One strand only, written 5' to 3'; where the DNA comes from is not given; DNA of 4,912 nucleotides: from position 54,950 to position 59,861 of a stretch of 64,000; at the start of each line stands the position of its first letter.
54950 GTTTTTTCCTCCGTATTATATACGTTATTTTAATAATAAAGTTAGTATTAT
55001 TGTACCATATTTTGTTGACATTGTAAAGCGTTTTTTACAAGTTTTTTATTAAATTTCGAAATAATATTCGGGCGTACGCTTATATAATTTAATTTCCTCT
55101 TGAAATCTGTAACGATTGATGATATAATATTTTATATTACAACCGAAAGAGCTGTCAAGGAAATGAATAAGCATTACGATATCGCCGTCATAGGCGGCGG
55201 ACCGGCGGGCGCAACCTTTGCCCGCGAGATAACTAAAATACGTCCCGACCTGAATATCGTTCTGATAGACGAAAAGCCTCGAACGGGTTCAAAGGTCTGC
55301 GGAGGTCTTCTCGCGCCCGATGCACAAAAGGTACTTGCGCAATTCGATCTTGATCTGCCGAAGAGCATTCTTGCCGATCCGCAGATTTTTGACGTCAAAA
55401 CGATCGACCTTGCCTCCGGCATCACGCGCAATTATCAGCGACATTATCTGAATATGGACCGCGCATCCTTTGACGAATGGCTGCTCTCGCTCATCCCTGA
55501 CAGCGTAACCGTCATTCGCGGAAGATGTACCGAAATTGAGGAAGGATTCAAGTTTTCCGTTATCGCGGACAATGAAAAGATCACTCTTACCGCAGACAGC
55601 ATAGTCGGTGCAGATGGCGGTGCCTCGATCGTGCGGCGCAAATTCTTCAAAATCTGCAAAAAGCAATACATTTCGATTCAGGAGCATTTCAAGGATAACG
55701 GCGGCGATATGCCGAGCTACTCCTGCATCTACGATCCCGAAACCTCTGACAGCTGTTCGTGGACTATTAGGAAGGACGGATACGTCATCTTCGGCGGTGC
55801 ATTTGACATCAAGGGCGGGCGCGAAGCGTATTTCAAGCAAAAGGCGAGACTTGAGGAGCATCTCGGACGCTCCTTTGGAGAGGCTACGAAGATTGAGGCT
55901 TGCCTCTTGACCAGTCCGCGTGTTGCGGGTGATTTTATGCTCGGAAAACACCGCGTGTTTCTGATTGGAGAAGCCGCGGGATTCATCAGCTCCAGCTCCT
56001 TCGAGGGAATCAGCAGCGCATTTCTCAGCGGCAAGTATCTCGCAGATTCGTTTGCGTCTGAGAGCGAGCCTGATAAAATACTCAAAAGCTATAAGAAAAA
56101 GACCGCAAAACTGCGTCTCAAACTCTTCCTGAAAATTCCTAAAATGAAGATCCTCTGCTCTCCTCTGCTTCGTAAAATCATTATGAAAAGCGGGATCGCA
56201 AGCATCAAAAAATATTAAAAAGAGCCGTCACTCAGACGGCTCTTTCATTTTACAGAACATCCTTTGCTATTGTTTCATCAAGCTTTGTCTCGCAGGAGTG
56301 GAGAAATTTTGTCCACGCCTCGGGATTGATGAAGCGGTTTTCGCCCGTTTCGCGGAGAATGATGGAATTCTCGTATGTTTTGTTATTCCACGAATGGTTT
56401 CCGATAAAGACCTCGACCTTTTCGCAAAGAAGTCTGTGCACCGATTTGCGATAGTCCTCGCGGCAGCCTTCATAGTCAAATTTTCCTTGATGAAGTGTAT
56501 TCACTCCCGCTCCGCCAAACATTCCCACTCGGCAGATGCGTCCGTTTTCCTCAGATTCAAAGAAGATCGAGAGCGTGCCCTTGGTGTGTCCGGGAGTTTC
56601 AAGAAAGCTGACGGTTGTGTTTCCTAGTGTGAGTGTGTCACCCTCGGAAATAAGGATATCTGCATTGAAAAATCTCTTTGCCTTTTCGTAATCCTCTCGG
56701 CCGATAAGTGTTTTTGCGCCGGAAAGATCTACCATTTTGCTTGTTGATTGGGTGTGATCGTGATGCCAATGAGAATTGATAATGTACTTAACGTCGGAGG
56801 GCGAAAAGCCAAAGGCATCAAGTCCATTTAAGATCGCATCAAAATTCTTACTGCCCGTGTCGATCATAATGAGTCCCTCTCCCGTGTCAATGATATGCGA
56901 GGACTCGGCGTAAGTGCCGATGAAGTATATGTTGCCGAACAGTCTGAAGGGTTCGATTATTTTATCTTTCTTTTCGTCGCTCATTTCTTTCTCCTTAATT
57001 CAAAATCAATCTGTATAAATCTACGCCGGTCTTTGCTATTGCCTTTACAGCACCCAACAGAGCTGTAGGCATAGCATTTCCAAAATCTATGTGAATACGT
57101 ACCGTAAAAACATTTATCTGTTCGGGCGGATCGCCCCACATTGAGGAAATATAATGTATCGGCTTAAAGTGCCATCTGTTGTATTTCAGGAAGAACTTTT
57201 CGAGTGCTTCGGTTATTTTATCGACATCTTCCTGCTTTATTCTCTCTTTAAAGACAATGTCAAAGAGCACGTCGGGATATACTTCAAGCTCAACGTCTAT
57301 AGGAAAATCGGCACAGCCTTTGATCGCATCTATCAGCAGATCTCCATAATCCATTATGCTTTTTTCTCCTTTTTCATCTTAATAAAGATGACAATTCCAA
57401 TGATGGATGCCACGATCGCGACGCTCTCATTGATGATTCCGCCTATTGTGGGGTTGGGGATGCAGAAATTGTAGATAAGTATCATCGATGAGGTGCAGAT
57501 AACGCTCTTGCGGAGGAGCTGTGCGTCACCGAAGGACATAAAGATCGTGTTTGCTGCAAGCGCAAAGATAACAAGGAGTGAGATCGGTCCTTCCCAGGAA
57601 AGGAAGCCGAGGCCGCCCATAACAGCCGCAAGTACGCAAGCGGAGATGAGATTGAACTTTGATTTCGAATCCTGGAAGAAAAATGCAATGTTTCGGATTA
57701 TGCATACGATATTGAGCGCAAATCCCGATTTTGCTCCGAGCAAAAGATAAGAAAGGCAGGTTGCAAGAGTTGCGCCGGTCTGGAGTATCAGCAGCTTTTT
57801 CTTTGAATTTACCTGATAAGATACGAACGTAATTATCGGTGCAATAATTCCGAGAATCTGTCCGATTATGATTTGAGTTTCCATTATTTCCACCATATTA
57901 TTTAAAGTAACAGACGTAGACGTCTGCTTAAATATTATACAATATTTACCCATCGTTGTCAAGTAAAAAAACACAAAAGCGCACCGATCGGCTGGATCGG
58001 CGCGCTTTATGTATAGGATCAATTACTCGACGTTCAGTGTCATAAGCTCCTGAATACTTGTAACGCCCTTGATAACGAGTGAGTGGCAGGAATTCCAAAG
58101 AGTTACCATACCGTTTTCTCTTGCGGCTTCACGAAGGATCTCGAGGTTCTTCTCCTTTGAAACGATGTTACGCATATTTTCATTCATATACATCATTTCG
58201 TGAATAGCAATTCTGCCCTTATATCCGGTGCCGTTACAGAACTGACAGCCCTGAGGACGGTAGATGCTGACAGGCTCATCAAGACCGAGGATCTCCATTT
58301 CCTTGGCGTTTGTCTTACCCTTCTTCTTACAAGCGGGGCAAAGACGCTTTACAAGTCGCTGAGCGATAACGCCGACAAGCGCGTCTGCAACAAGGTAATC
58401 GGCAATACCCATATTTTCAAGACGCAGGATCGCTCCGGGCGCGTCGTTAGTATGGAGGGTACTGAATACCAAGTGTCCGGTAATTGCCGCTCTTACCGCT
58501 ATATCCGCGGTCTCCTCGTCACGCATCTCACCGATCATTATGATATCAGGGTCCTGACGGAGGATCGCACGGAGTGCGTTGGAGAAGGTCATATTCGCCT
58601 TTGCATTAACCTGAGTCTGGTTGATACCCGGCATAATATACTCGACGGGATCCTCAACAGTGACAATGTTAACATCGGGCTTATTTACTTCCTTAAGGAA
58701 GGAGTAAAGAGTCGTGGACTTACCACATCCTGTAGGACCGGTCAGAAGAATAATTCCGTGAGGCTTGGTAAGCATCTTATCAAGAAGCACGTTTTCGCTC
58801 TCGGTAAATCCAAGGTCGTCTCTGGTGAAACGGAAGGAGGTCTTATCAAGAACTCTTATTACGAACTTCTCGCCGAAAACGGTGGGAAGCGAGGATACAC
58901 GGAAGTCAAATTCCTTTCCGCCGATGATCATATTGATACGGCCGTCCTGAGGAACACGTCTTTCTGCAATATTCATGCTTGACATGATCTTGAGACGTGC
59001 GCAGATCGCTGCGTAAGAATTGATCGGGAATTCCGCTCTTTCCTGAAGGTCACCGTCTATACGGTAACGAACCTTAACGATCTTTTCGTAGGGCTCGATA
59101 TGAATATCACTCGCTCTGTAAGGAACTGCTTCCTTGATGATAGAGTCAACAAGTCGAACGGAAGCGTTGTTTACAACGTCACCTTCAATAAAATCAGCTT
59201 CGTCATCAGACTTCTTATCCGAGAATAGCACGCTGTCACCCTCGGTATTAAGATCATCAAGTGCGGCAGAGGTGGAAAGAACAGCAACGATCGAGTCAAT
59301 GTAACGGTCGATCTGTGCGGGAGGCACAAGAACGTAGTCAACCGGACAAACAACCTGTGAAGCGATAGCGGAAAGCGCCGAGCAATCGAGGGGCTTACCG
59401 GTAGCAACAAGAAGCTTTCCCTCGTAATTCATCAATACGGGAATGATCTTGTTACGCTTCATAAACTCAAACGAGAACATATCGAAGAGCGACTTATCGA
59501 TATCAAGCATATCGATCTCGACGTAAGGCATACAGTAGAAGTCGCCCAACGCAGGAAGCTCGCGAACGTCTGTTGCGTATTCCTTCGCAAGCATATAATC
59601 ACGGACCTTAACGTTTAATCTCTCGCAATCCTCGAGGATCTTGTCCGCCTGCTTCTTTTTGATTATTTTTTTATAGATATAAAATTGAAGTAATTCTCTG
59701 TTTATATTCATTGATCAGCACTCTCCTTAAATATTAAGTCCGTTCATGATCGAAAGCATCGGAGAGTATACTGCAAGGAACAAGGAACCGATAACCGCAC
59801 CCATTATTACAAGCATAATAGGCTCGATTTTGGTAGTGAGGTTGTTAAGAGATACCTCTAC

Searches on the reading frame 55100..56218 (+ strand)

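Call 66: search_protein_families(library=pfam, proteins=[window:55100-56218:+], max_evalue=0.000001)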
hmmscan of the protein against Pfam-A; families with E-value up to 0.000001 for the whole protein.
window:55100-56218:+ (372 aa): 3 families
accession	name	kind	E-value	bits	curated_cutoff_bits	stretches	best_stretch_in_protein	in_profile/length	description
PF01266.30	DAO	-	5.1e-10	39.8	27.9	0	27-75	1-50/353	FAD dependent oxidoreductase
PF05834.18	Lycopene_cycl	-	8.6e-08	32.1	23.4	1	27-177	1-144/380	Lycopene cyclase protein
PF01494.25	FAD_binding_3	-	3.1e-07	30.4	22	0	157-335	142-338/349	FAD binding domain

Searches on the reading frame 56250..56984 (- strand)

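Call 66: search_protein_families(library=pfam, proteins=[window:56250-56984:-], max_evalue=0.000001)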
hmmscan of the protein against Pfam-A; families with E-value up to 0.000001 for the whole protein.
window:56250-56984:- (244 aa): 1 family
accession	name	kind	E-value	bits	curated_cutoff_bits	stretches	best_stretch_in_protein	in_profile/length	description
PF00753.33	Lactamase_B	-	6.2e-15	56.1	22.7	1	26-144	5-141/196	Metallo-beta-lactamase superfamily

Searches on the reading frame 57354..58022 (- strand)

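Call 66: search_protein_families(library=pfam, proteins=[window:57354-58022:-], max_evalue=0.000001)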
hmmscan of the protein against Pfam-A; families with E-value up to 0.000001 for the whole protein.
window:57354-58022:- (222 aa): 1 family
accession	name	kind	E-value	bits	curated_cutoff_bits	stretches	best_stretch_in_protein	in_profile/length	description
PF10688.14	Imp-YgjV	-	3.5e-25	89.1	23.5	1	52-216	1-158/159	Bacterial inner membrane protein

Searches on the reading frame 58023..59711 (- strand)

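Call 66: search_protein_families(library=pfam, proteins=[window:58023-59711:-], max_evalue=0.000001)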
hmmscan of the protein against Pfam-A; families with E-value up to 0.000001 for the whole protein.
window:58023-59711:- (562 aa): 2 families
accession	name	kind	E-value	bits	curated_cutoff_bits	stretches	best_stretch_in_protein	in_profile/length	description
PF00437.27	T2SSE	-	2.5e-138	461.2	24.9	1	185-557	9-369/370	Type II/IV secretion system protein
PF05157.20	MshEN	-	1.9e-13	50.7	23.1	1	61-140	3-82/90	MshEN domain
